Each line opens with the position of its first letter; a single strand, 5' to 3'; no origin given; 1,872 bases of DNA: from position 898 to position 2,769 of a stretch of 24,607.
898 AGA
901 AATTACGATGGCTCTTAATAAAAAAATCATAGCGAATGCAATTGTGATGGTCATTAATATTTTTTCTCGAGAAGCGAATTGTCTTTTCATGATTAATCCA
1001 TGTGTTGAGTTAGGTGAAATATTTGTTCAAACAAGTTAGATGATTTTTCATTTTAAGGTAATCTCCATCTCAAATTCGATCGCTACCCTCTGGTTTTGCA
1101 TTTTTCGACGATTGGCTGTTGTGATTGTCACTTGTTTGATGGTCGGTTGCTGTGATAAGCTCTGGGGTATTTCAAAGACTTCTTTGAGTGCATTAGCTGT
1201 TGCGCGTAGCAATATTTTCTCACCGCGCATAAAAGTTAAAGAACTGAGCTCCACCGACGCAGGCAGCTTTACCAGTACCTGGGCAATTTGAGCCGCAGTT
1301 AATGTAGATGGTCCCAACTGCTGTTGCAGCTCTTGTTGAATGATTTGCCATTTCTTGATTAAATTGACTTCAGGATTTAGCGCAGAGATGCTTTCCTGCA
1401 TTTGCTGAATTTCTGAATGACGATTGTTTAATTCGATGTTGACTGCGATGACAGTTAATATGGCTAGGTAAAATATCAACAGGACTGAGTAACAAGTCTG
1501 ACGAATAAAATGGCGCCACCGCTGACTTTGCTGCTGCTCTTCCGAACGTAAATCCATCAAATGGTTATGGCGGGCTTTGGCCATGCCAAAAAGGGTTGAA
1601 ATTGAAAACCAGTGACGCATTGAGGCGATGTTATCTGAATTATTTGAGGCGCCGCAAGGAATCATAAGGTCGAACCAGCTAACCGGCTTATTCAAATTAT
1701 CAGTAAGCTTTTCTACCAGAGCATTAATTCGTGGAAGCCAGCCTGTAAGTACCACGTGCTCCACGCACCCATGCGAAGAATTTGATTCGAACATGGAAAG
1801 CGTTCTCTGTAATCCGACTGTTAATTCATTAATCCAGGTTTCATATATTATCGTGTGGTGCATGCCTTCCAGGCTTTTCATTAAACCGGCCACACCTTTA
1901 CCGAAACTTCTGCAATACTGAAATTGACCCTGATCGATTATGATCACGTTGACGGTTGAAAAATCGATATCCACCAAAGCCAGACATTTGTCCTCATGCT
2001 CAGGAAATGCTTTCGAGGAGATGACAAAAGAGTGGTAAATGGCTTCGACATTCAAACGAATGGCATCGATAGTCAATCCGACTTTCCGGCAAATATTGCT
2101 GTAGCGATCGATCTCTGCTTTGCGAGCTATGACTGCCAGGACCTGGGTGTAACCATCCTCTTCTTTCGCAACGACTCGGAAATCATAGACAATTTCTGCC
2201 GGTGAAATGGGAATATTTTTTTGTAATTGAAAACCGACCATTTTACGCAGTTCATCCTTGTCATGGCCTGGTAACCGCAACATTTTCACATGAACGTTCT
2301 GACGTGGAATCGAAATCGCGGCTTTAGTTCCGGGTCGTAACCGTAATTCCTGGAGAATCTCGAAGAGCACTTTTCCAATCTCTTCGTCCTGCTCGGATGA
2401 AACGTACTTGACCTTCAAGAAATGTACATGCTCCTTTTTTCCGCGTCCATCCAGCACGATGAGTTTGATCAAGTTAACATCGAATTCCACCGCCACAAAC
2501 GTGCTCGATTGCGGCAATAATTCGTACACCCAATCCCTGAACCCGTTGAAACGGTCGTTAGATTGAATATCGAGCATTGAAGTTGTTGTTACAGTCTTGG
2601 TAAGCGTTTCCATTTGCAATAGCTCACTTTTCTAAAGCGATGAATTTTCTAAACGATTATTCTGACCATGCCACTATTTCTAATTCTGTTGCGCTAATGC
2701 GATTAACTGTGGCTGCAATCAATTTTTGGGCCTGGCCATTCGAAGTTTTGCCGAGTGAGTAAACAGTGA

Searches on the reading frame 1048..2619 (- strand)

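Call 6: search_protein_families(library=pfam, proteins=[window:1048-2619:-], max_evalue=0.01)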
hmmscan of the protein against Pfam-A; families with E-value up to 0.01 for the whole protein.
window:1048-2619:- (523 aa): 2 families
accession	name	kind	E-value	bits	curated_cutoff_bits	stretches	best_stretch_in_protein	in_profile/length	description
PF11104.14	PilM_2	-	6.1e-19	68.6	27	2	76-240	42-209/340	Type IV pilus assembly protein PilM;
PF05137.18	PilN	-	0.0034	17.8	22.8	1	451-521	9-77/78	Fimbrial assembly protein (PilN)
